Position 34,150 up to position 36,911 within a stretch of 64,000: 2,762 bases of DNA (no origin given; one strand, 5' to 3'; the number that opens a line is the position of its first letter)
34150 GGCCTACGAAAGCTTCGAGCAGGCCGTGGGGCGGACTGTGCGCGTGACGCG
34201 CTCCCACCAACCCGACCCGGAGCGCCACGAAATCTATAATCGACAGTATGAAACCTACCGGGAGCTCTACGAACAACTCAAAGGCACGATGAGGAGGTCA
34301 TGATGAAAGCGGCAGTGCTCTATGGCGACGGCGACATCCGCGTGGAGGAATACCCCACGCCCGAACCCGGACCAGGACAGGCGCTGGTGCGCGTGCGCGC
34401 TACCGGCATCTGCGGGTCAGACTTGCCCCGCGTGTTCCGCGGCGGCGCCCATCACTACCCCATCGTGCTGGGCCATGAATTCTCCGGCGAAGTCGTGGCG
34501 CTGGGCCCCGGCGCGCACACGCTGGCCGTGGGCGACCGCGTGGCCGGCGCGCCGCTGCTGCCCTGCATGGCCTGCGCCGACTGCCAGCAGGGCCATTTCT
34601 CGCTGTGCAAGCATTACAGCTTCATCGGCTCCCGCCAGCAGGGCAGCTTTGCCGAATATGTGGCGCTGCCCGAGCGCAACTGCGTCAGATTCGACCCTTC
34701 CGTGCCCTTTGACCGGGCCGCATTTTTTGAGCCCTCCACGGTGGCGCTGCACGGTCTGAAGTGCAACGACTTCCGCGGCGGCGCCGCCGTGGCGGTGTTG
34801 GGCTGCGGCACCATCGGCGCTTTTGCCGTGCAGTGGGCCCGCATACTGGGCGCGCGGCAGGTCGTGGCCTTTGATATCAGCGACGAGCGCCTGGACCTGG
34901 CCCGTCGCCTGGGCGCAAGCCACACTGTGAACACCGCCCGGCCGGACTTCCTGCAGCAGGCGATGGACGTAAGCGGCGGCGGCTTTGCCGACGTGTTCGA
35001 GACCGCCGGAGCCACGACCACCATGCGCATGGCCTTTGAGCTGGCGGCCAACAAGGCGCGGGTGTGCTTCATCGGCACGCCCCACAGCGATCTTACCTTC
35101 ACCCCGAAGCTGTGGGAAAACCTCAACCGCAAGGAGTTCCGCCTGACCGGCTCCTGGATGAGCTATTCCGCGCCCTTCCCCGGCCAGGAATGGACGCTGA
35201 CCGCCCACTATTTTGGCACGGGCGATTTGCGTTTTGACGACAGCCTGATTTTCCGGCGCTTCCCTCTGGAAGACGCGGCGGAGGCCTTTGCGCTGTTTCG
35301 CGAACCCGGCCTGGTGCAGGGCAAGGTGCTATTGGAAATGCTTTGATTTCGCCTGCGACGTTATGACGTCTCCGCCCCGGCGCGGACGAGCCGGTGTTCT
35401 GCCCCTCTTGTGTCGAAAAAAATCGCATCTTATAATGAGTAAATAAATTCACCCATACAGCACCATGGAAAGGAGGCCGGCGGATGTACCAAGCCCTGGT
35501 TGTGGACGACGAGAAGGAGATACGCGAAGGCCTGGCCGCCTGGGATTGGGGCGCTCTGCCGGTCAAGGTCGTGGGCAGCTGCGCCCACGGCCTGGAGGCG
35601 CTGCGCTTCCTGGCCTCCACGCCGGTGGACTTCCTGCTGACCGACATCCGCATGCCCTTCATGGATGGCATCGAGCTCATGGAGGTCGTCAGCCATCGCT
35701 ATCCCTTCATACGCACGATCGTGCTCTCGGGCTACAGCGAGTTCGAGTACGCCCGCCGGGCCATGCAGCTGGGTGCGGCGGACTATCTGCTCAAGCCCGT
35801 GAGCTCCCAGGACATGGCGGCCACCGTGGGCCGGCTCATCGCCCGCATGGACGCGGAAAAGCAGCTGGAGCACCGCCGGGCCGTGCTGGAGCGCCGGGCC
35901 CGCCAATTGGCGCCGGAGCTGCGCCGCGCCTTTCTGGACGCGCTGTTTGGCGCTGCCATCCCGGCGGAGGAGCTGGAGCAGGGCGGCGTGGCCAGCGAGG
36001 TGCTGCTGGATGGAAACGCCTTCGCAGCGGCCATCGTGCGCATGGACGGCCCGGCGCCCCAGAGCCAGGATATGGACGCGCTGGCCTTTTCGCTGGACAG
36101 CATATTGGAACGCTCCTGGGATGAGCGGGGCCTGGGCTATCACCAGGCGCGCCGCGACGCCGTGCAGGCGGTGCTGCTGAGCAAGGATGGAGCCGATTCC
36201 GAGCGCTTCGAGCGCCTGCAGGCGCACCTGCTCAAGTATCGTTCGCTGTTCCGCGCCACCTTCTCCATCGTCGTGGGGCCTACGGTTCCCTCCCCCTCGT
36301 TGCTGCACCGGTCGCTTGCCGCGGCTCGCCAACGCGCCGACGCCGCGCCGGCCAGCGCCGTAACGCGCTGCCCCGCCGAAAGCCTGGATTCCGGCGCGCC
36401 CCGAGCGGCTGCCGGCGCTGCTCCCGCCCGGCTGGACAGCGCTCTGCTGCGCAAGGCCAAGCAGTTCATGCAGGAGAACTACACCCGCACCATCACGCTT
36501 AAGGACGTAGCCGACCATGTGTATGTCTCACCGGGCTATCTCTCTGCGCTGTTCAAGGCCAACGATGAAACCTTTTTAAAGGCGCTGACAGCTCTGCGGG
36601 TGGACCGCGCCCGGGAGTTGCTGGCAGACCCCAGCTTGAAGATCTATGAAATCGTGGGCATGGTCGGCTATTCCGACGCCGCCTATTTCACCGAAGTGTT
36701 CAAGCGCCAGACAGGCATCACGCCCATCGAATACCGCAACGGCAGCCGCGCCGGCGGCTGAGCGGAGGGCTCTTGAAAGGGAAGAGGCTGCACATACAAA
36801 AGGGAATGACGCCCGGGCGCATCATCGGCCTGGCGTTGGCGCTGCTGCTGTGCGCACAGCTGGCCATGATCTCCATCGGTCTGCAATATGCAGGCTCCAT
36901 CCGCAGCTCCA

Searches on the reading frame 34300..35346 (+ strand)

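Call 21: search_protein_families(library=pfam, proteins=[window:34300-35346:+], max_evalue=0.00001)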
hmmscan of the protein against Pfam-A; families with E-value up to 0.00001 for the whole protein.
window:34300-35346:+ (348 aa): 3 families
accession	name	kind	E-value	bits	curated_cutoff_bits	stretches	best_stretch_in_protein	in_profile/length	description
PF08240.17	ADH_N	-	5.1e-31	107.4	23.5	1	24-131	1-102/104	Alcohol dehydrogenase GroES-like domain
PF00107.32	ADH_zinc_N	-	3.9e-25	88.7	31.8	1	172-294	2-121/129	Zinc-binding dehydrogenase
PF13602.12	ADH_zinc_N_2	-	1.7e-08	35.9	27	1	204-345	1-134/134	Zinc-binding dehydrogenase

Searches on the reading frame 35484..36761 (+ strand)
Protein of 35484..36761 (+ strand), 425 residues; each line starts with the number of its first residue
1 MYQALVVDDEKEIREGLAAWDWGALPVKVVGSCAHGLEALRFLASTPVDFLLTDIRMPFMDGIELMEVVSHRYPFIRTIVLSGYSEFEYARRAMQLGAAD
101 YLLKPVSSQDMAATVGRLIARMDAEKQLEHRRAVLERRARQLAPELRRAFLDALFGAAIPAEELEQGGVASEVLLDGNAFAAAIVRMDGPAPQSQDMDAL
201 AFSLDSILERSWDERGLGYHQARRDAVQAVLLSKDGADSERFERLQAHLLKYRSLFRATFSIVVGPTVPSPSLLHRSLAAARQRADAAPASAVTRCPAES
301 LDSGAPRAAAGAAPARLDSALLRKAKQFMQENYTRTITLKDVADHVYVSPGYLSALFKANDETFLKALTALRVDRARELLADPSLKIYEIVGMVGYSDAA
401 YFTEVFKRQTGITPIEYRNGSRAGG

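Call 21: search_protein_families(library=pfam, proteins=[window:35484-36761:+], max_evalue=0.00001)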
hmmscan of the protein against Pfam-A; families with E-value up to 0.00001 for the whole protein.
window:35484-36761:+ (425 aa): 3 families
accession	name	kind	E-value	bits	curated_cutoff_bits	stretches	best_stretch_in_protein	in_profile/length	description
PF00072.30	Response_reg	-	7.8e-21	74.8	30.2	1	5-114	2-109/111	Response regulator receiver domain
PF12833.13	HTH_18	-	5.5e-19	68.7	33.6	1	343-419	2-79/80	Helix-turn-helix domain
PF00165.29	HTH_AraC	-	3e-17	62.7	26.6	1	384-419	8-42/42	Bacterial regulatory helix-turn-helix proteins, AraC family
